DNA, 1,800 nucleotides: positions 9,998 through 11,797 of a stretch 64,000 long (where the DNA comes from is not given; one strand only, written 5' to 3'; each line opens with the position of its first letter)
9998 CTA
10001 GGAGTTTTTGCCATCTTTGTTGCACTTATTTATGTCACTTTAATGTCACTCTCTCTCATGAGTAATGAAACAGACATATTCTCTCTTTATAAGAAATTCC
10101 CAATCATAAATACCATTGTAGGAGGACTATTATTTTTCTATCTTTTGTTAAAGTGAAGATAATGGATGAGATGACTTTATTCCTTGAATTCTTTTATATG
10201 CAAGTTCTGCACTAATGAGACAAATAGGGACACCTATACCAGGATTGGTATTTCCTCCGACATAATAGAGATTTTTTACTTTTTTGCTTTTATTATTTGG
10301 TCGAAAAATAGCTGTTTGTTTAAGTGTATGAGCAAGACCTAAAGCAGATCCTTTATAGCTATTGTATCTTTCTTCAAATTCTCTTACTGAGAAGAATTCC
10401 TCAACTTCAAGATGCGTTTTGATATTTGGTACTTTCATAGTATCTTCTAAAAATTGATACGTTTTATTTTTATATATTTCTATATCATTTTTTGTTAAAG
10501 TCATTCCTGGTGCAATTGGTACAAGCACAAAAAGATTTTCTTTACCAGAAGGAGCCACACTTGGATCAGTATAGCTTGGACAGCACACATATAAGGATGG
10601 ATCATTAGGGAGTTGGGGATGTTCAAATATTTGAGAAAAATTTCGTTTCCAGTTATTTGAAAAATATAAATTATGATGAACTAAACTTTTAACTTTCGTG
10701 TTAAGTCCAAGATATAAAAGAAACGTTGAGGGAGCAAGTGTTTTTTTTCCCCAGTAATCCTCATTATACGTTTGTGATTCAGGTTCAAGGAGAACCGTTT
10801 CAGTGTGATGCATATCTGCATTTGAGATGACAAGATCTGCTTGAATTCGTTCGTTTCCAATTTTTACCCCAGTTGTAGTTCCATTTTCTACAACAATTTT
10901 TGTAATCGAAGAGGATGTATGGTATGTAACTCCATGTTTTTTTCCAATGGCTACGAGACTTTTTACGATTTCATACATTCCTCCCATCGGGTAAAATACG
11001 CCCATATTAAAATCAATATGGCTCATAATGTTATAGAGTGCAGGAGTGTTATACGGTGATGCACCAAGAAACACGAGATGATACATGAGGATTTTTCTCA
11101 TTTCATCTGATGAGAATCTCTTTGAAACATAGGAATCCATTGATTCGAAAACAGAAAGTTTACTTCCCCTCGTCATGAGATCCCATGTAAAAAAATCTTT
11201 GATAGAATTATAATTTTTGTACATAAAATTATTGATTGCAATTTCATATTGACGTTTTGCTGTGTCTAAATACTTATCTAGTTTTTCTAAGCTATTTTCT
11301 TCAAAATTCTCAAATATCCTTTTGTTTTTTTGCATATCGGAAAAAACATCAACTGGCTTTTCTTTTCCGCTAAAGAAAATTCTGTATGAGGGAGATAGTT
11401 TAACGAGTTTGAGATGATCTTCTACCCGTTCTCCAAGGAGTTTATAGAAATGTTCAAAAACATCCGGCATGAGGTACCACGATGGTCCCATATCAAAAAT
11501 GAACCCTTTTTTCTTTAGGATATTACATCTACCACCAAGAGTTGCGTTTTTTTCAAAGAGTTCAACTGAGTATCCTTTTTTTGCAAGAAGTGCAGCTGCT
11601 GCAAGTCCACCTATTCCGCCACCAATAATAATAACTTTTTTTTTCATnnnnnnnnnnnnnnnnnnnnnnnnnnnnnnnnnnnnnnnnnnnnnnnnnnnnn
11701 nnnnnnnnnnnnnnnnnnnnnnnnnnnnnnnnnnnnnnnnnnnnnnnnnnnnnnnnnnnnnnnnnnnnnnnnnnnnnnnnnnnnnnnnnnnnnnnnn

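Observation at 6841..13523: Compact carotenoid-type isoprenoid cluster (GT2, idi, UbiA prenyltransferase, crtI, GGPP synthase, phytoene synthase) in an otherwise minimal, CPR-like genome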

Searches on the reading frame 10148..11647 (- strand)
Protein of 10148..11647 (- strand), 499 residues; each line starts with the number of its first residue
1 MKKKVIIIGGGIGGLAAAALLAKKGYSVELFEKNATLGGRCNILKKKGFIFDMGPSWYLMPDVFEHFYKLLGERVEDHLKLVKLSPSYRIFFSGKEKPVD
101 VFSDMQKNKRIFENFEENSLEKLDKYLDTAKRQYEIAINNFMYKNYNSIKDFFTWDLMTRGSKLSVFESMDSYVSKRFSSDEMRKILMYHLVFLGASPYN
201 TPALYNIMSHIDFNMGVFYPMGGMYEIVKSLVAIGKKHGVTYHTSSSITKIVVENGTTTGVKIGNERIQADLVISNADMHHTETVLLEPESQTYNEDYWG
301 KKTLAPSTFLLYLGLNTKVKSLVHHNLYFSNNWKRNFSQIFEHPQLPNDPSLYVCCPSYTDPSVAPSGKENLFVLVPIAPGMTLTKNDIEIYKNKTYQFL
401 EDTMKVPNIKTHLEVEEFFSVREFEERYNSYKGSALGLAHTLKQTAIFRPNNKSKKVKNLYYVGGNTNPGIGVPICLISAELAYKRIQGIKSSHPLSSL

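Call 3: search_protein_families(library=pfam, proteins=[window:10148-11647:-], max_evalue=0.01)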
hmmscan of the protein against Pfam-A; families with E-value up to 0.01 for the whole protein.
window:10148-11647:- (499 aa): 13 families
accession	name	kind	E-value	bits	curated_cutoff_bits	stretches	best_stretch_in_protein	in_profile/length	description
PF01593.30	Amino_oxidase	-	5.4e-30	105.5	19.8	1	12-483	1-438/443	Flavin containing amine oxidoreductase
PF13450.12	NAD_binding_8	-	2.9e-17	63.1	21.9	1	7-71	1-65/68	NAD(P)-binding Rossmann-like domain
PF01266.30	DAO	-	2.5e-10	40.9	27.9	1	4-38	1-35/353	FAD dependent oxidoreductase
PF07992.20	Pyr_redox_2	-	1.8e-08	34.6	26.1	1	3-43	1-42/291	Pyridine nucleotide-disulphide oxidoreductase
PF03486.20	HI0933_like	-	7.6e-08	32.5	50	1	4-40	2-38/244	HI0933-like protein Rossmann domain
PF12831.13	FAD_oxidored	-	3.2e-07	30.4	27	1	5-41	2-38/416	FAD dependent oxidoreductase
PF00890.30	FAD_binding_2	-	6.9e-07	29.2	20.4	1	5-39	2-36/414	FAD binding domain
PF01134.28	GIDA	-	0.00012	21.7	22.1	1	4-36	1-34/391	Glucose inhibited division protein A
PF06100.17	MCRA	-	0.00037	19.9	23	1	2-57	1-62/495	MCRA family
PF01494.25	FAD_binding_3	-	0.00071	19.3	22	1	4-36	3-35/349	FAD binding domain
PF01946.23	Thi4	-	0.0014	18.4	26.2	1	3-39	18-55/235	Thi4 family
PF00070.33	Pyr_redox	-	0.0015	19.5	22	0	4-37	1-34/82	Pyridine nucleotide-disulphide oxidoreductase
PF01262.27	AlaDh_PNT_C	-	0.0036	17.2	23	1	4-36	30-62/214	Alanine dehydrogenase/PNT, C-terminal domain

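Call 4: search_protein_families(library=ncbifam, proteins=[window:10148-11647:-], max_evalue=0.01)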
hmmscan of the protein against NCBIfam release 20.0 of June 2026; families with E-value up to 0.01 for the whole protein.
window:10148-11647:- (499 aa): 91 families (the best 25 are shown)
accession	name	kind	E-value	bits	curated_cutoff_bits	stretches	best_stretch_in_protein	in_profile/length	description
NF058655.1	CrtID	equivalog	1e-189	631.4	640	1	5-482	1-476/478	bifunctional phytoene desaturase/3,4-desaturase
TIGR02734.1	crtI_fam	subfamily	1.2e-154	515.7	238.1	1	5-494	1-495/504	phytoene desaturase family protein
NF042421.1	hydcarot_desat_CrtD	equivalog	1.7e-83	280.7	500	1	3-487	2-483/487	1-hydroxycarotenoid 3,4-desaturase CrtD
NF045637.1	carotdesatCrtDProt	equivalog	1.2e-69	235.1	580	1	5-487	1-482/485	1-hydroxycarotenoid 3,4-desaturase CrtD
TIGR02730.1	carot_isom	equivalog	8.8e-29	100.7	586.9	2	200-481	203-482/493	carotenoid isomerase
NF045689.1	BCarotKetCrtO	equivalog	2.6e-25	89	1000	2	3-283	4-303/563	beta-carotene ketolase CrtO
TIGR02733.1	desat_CrtD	equivalog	6.3e-24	84.5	549.7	1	3-487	2-488/492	C-3',4' desaturase CrtD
NF005560.0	PRK07233.1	equivalog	1.1e-14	54.1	252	2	4-48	2-46/435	hypothetical protein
TIGR03467.1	HpnE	equivalog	7.7e-12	45.2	283.05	1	5-52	1-50/430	hydroxysqualene dehydroxylase HpnE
NF008843.0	PRK11883.1-3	equivalog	8.5e-12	44.9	406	1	3-79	2-81/424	protoporphyrinogen oxidase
TIGR00562.1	proto_IX_ox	equivalog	1.2e-10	40.6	97.85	1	2-57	2-59/470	protoporphyrinogen oxidase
NF008845.0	PRK11883.1-5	equivalog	1.3e-10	40.2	560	1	1-59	3-67/468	protoporphyrinogen oxidase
NF045599.1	bili_reduct_long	exception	7.3e-10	37.7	750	1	2-44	381-423/641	bilirubin reductase, long form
NF005548.0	PRK07208.1-4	equivalog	7.6e-10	38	389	1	2-278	3-270/488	hypothetical protein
NF005547.0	PRK07208.1-3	equivalog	9.4e-10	37.8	380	1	2-58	4-60/465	hypothetical protein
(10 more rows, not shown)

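Call 8: find_homologous_proteins(query=window:10148-11647:-, max_evalue=1e-20)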
Query window:10148-11647:- (499 aa): 8000 proteins with E <= 1e-20 among 8000 candidates; the best 120 are listed.
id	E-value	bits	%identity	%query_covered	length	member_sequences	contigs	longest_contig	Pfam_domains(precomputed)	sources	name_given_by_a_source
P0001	0.0e+0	1141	100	100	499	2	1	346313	PF01266.31,PF01593.31,PF13450.13,PF00890.31,PF07992.21,PF03486.21,PF12831.14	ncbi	-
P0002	7.5e-254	861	75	100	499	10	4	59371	PF01266.31,PF01593.31,PF13450.13,PF07992.21,PF03486.21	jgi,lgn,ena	-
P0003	1.1e-223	761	65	100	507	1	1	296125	PF01266.31,PF01593.31,PF13450.13,PF00890.31,PF07992.21,PF03486.21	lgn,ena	-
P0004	1.5e-208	711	61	99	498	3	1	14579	PF01266.31,PF01593.31,PF13450.13,PF00890.31,PF03486.21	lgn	-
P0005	1.8e-206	705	60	100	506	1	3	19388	PF01266.31,PF01593.31,PF13450.13,PF00890.31,PF07992.21,PF00070.34,PF03486.21,PF12831.14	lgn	-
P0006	4.2e-206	703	61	100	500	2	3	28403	PF01266.31,PF01593.31,PF13450.13,PF00890.31,PF07992.21,PF00070.34,PF03486.21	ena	-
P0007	9.7e-206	702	62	97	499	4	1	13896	PF01266.31,PF01593.31,PF13450.13,PF00890.31,PF07992.21,PF03486.21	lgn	-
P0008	4.6e-205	700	60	99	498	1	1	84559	PF01266.31,PF01593.31,PF13450.13,PF00890.31,PF07992.21,PF03486.21,PF12831.14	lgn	-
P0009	5.8e-205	700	61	100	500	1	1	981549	PF01266.31,PF01593.31,PF13450.13,PF00890.31,PF07992.21,PF03486.21,PF12831.14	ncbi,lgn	ncbi:MAG: phytoene desaturase family protein [Patescibacteria group bacterium]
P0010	1.4e-204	698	59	100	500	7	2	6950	PF01266.31,PF01593.31,PF13450.13,PF00890.31,PF07992.21,PF03486.21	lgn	-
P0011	1.2e-203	695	60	100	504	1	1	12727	PF01266.31,PF01593.31,PF13450.13,PF00890.31,PF07992.21,PF00070.34,PF03486.21,PF01494.26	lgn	-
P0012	2.5e-203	694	62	97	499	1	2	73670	PF01266.31,PF01593.31,PF13450.13,PF07992.21,PF03486.21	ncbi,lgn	-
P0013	8.0e-203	693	61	100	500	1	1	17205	PF01266.31,PF01593.31,PF13450.13,PF00890.31,PF07992.21,PF00070.34,PF03486.21,PF12831.14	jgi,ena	jgi:phytoene desaturase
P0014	5.1e-202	690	61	97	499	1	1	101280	PF01266.31,PF01593.31,PF13450.13,PF00890.31,PF07992.21,PF03486.21,PF00996.25,PF12831.14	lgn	-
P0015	1.4e-201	688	58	100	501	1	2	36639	PF01266.31,PF01593.31,PF13450.13,PF00890.31,PF07992.21,PF00070.34,PF03486.21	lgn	-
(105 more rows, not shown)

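Call 9: find_encoding_contigs(protein=P0001, flank=10000, max_places=3)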
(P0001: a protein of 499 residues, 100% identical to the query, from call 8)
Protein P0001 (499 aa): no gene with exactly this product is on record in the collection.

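Call 13: list_cluster_members(proteins=[window:10148-11647:-, window:9335-10156:+, window:12690-13523:-, window:8126-9325:-, window:3862-4851:+, window:11648-12706:-, window:6841-7545:-, window:7552-8181:-])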
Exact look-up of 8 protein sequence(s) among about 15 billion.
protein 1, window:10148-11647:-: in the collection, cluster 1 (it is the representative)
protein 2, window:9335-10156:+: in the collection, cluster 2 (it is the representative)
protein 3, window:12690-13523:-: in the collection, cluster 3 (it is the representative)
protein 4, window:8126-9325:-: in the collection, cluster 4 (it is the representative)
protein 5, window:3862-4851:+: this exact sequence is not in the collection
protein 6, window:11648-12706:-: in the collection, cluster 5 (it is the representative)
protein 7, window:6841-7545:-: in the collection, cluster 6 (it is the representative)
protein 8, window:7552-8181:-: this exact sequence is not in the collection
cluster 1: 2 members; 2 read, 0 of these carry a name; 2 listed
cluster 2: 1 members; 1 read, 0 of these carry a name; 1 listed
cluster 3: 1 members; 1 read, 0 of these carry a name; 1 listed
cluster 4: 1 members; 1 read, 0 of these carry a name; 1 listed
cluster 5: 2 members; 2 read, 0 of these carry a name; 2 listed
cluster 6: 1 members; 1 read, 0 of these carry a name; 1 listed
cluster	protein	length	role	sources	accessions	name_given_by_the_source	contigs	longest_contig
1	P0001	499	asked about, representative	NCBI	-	-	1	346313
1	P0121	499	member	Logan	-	-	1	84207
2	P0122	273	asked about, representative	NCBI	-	-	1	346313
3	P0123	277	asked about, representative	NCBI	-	-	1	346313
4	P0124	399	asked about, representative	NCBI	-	-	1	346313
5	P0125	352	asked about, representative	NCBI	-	-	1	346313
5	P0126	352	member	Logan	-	-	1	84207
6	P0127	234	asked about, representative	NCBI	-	-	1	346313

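Call 22: find_related_loci(query=A1, collection=genome_contigs, flank=10000)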
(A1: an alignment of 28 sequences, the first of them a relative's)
Query A1 (273 aa) in genome_contigs; peptide patterns used: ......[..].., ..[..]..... (x = any residue, [..] = any of these).
599 stretches matched a pattern (row limit reached: there are more); 579 encode a relative of the query (tblastn E <= 1e-3); the best 80 are kept; 80 distinct loci.
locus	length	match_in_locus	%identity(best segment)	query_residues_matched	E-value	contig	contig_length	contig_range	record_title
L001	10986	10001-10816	49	4-273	4e-86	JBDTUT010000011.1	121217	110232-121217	MAG: Acidobacteriota bacterium isolate cluster3_bin.50 NODE_211_length_121217_cov_15.944826, whole genome shotgun sequen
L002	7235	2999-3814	50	4-273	7e-85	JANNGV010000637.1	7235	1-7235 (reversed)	MAG: Chloracidobacterium sp. isolate SOY_6_C_metabat_362 SOY_6_C_k141_2574904, whole genome shotgun sequence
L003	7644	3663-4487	50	1-273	3e-84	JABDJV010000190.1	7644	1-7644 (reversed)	MAG: Pyrinomonadaceae bacterium isolate SS_bin_32 k127_317834, whole genome shotgun sequence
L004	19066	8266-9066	50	4-268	5e-83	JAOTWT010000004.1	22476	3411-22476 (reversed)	MAG: Acidobacteriota bacterium isolate 13_May_SF_Bin9 13_May_SF_Bin9_scaffold_1520_c1, whole genome shotgun sequence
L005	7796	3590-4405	50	4-273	5e-83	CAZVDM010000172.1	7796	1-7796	MAG TPA_asm: uncultured Chloracidobacterium sp. isolate SRP173033_co1_97 genome assembly, contig: NODE_23723_length_7796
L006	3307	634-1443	48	6-273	3e-83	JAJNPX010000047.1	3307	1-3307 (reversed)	MAG: Acidisarcina sp. isolate MAG_20 k141_133923, whole genome shotgun sequence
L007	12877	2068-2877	51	1-268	2e-82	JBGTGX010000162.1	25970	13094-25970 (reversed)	MAG: Pyrinomonadaceae bacterium isolate JTS-RE225 k141_11954721, whole genome shotgun sequence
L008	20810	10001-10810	48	1-268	2e-82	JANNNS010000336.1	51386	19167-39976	MAG: Acidobacteriota bacterium isolate SOY_34_metabat_77_sub SOY_34_k141_592838, whole genome shotgun sequence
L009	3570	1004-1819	49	1-270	9e-83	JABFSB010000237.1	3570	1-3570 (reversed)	MAG: Acidobacteria bacterium isolate S-RSF-IL-10 seq_15301, whole genome shotgun sequence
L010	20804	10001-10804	49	4-268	3e-81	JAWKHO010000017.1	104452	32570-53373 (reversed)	MAG: Pyrinomonadaceae bacterium isolate BC1.216 BC1.216.fa-17, whole genome shotgun sequence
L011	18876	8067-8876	51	1-268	8e-81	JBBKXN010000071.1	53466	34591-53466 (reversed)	MAG: Pyrinomonadaceae bacterium isolate metabat_bins.147 k119_674738, whole genome shotgun sequence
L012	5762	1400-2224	47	1-273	5e-81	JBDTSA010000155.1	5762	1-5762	MAG: Acidobacteriota bacterium isolate cluster3_bin.26 NODE_76153_length_5762_cov_3.867356, whole genome shotgun sequenc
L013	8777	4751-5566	49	1-270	8e-81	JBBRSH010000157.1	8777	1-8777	MAG: Pyrinomonadales bacterium isolate La2_metabat2.036 La2_metabat2.036_K_883738L8777_cov_13.0000, whole genome shotgun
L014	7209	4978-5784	50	3-272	2e-80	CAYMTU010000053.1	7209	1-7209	MAG TPA_asm: uncultured Candidatus Saccharibacteria bacterium isolate SRP286056_co2_537 genome assembly, contig: NODE_17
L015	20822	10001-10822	45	1-272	1e-80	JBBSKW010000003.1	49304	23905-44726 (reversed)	MAG: Pyrinomonadales bacterium isolate metawrap_LS4_31 metawrap_LS4_31_K_1704879_L_49304_cov_13.1159, whole genome shotg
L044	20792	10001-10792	53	6-272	7e-75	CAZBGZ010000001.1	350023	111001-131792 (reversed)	MAG TPA_asm: uncultured Candidatus Saccharibacteria bacterium isolate SRP173033_co1_216 genome assembly, contig: NODE_15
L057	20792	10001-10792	47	1-267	5e-74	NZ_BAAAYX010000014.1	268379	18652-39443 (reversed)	Microlunatus aurantiacus strain JCM 16548 sequence14, whole genome shotgun sequence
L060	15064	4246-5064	46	1-271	5e-74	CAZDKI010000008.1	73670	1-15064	MAG TPA_asm: uncultured Candidatus Peribacteria bacterium isolate SRP296810_co1_101 genome assembly, contig: NODE_283_le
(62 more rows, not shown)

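Call 40: search_protein_families(library=ncbifam, proteins=[L008:12374-13306:-, L060:6571-7419:-, L008:8601-9908:-, L044:9290-9967:-, L060:7416-8456:-, L008:10879-12393:-, L060:5075-6574:-, L060:4237-5082:+, L057:10001-10792:+], max_evalue=1e-10)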
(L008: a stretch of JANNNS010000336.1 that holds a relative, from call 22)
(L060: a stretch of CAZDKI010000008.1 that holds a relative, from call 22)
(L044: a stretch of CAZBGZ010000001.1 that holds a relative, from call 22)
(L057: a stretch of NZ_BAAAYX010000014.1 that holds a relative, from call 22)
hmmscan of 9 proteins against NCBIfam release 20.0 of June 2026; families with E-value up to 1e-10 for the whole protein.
L008:12374-13306:- (310 aa): 5 families
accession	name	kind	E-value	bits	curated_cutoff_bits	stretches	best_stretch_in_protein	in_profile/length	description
TIGR03465.1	HpnD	equivalog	2.4e-61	207.1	278.6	1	38-305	2-265/267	presqualene diphosphate synthase HpnD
NF045686.1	PhytoSynCyanob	equivalog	1.2e-49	169.1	550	1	23-299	13-298/310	15-cis-phytoene synthase CrtB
TIGR03464.1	HpnC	equivalog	6e-48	163.7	250.45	1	45-305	9-266/267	squalene synthase HpnC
NF045921.1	PhytnSynCrtBRhod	equivalog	3.4e-35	122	500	1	29-303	5-274/307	15-cis-phytoene synthase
NF042419.1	Phyto_syn_CrtB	equivalog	8.8e-32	110.9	480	1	43-304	16-282/306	15-cis-phytoene synthase CrtB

L060:6571-7419:- (282 aa): 5 families
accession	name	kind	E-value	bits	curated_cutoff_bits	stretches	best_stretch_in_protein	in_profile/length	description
TIGR03465.1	HpnD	equivalog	6.7e-58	195.8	278.6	1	20-281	4-265/267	presqualene diphosphate synthase HpnD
TIGR03464.1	HpnC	equivalog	1.5e-47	162.4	250.45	1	28-280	12-265/267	squalene synthase HpnC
NF045686.1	PhytoSynCyanob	equivalog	3.7e-44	151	550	1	12-278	22-301/310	15-cis-phytoene synthase CrtB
NF045921.1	PhytnSynCrtBRhod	equivalog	3.9e-42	144.8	500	1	18-280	13-275/307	15-cis-phytoene synthase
NF042419.1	Phyto_syn_CrtB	equivalog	6.8e-37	127.6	480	1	23-280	16-282/306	15-cis-phytoene synthase CrtB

L008:8601-9908:- (435 aa): 5 families
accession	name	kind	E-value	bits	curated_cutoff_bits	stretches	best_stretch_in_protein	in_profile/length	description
NF002995.0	PRK03759.1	equivalog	3.9e-66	222.2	127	1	251-412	6-168/185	isopentenyl-diphosphate Delta-isomerase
TIGR02150.1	IPP_isom_1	equivalog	3.7e-44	150.4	105.8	1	254-409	1-155/159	isopentenyl-diphosphate delta-isomerase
TIGR03460.1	crt_membr_arch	equivalog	3.3e-40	138.5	154.7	1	9-243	15-245/248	bisanhydrobacterioruberin hydratase CruF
NF041333.1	CruF_Halo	equivalog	7.6e-31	107.5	300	1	11-239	26-257/268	bisanhydrobacterioruberin hydratase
NF045693.1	GCarotHydoxCruF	equivalog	2.1e-18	66.7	400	1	37-184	61-214/310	gamma-carotene 1'-hydroxylase CruF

L044:9290-9967:- (225 aa): 3 families
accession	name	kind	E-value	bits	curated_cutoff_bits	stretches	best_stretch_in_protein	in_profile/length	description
TIGR03460.1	crt_membr_arch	equivalog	1.2e-39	136.7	154.7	1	15-210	41-242/248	bisanhydrobacterioruberin hydratase CruF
NF041333.1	CruF_Halo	equivalog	1.4e-28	100.1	300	1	27-212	64-259/268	bisanhydrobacterioruberin hydratase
NF045693.1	GCarotHydoxCruF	equivalog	3.4e-21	75.9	400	1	16-222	58-283/310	gamma-carotene 1'-hydroxylase CruF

L060:7416-8456:- (346 aa): 15 families
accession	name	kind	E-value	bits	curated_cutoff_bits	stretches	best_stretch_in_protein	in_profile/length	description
NF041169.1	f2_encap_cargo4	exception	3.9e-44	151.3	450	1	40-343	41-332/334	family 2 encapsulin nanocompartment cargo protein polyprenyl transferase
NF042416.1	GFPPS_Mycobact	equivalog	3.9e-38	131.3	600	1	36-324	29-328/350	bifunctional (2E,6E)-farnesyl/geranyl diphosphate synthase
NF040698.1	IdsA_Meth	equivalog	2.2e-35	122.4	468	1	37-343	30-326/328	short chain isoprenyl diphosphate synthase IdsA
NF041003.1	GGPP_syn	equivalog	5.3e-34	117.8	500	1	37-328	28-307/326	geranylgeranyl diphosphate synthase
NF045485.1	FPPsyn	subfamily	8.6e-25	87.4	275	1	46-274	34-257/288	farnesyl diphosphate synthase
TIGR02748.1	GerC3_HepT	equivalog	2.5e-24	86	456.55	1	35-343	29-317/319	heptaprenyl diphosphate synthase component II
TIGR02749.1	prenyl_cyano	equivalog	2.1e-22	79.6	383.2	1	25-344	21-321/322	solanesyl diphosphate synthase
NF042417.1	NPPPS_Mycobact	equivalog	3.9e-22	78.7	600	1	43-343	50-333/335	nonaprenyl/(2E,6E)-farnesyl/geranylgeranyl diphosphat synthase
NF045628.1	HxpDPsynlarge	equivalog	2.1e-20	73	500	1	40-343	26-309/311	hexaprenyl-diphosphate synthase large subunit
NF040789.2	gerfarn_diphsyn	equivalog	3.8e-19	69.1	560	1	71-338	83-338/345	geranylfarnesyl diphosphate synthase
NF045685.1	GGPPSynCrtE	equivalog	3.4e-17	62.4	460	1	13-275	6-263/293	geranylgeranyl diphosphate synthase CrtE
NF045549.1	GGPPsyn_IdsB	equivalog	1.9e-16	60.1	475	1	46-338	62-339/346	geranylgeranyl diphosphate synthase IdsB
NF007877.0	PRK10581.1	equivalog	1.4e-15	57.2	321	1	48-247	43-236/299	(2E,6E)-farnesyl diphosphate synthase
NF008140.0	PRK10888.1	equivalog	1.6e-15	57.2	412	1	35-246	30-223/323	octaprenyl diphosphate synthase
NF040627.1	GFPS_Meth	equivalog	2.5e-14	53.4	600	1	45-247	36-218/285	geranylfarnesyl diphosphate synthase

L008:10879-12393:- (504 aa): 10 families
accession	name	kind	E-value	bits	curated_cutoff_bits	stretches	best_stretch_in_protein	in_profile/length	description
NF058655.1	CrtID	equivalog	5.3e-183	609.2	640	1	9-488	1-477/478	bifunctional phytoene desaturase/3,4-desaturase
TIGR02734.1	crtI_fam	subfamily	3.1e-155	517.7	238.1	1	9-500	1-496/504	phytoene desaturase family protein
NF042421.1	hydcarot_desat_CrtD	equivalog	6.6e-75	252.4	500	1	7-487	2-478/487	1-hydroxycarotenoid 3,4-desaturase CrtD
NF045637.1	carotdesatCrtDProt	equivalog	2.8e-73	247.1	580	1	9-488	1-478/485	1-hydroxycarotenoid 3,4-desaturase CrtD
TIGR02730.1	carot_isom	equivalog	5.1e-37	127.8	586.9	1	211-488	210-484/493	carotenoid isomerase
TIGR02733.1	desat_CrtD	equivalog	1.9e-24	86.2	549.7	1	7-492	2-488/492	C-3',4' desaturase CrtD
NF045689.1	BCarotKetCrtO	equivalog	4.8e-23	81.5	1000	1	7-284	4-299/563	beta-carotene ketolase CrtO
NF005560.0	PRK07233.1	equivalog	2.6e-15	56.2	252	0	8-55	2-49/435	hypothetical protein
NF005547.0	PRK07208.1-3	equivalog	2.2e-13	49.7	380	0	6-62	4-60/465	hypothetical protein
NF005548.0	PRK07208.1-4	equivalog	1.2e-11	43.9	389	1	5-281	2-268/488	hypothetical protein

L060:5075-6574:- (499 aa): 8 families
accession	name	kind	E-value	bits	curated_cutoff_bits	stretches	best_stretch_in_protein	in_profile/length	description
NF058655.1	CrtID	equivalog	3.8e-191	636.1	640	1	3-482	1-477/478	bifunctional phytoene desaturase/3,4-desaturase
TIGR02734.1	crtI_fam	subfamily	5.7e-154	513.5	238.1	1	3-494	1-496/504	phytoene desaturase family protein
NF042421.1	hydcarot_desat_CrtD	equivalog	1.1e-89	301.1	500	1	2-482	3-479/487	1-hydroxycarotenoid 3,4-desaturase CrtD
NF045637.1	carotdesatCrtDProt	equivalog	3.2e-62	210.6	580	1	3-488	1-484/485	1-hydroxycarotenoid 3,4-desaturase CrtD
TIGR02730.1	carot_isom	equivalog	2.2e-29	102.7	586.9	1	198-486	203-488/493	carotenoid isomerase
NF045689.1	BCarotKetCrtO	equivalog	2.4e-25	89.1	1000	0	344-470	381-521/563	beta-carotene ketolase CrtO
TIGR02733.1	desat_CrtD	equivalog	4.2e-21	75.2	549.7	1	2-487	3-489/492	C-3',4' desaturase CrtD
NF005560.0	PRK07233.1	equivalog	8.1e-14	51.3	252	0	1-50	1-50/435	hypothetical protein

L060:4237-5082:+ (281 aa): 5 families
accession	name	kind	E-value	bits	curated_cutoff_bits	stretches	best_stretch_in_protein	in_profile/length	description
NF009516.0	PRK12875.1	equivalog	1.3e-76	257.4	205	1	4-279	17-289/292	prenyltransferase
NF009608.0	PRK13105.1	equivalog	7.4e-37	127.1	217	1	2-277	7-287/291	prenyltransferase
NF010119.0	PRK13595.1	equivalog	3e-36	125.4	248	1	3-271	11-282/292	prenyltransferase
NF009525.0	PRK12887.1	equivalog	2.8e-14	53.2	226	1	3-245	13-271/310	homogentisate phytyltransferase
NF005742.0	PRK07566.1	equivalog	3.2e-12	46.2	313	1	4-248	28-279/315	chlorophyll synthase ChlG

L057:10001-10792:+ (264 aa): 4 families
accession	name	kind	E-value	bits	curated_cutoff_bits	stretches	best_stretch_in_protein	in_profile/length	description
NF009516.0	PRK12875.1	equivalog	2.9e-74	249.8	205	1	2-264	18-282/292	prenyltransferase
NF010119.0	PRK13595.1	equivalog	1e-45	156.5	248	1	1-260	12-275/292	prenyltransferase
NF009608.0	PRK13105.1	equivalog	6.7e-42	143.6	217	1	1-261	9-279/291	prenyltransferase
NF009525.0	PRK12887.1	equivalog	3.5e-11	43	226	0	15-231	32-259/310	homogentisate phytyltransferase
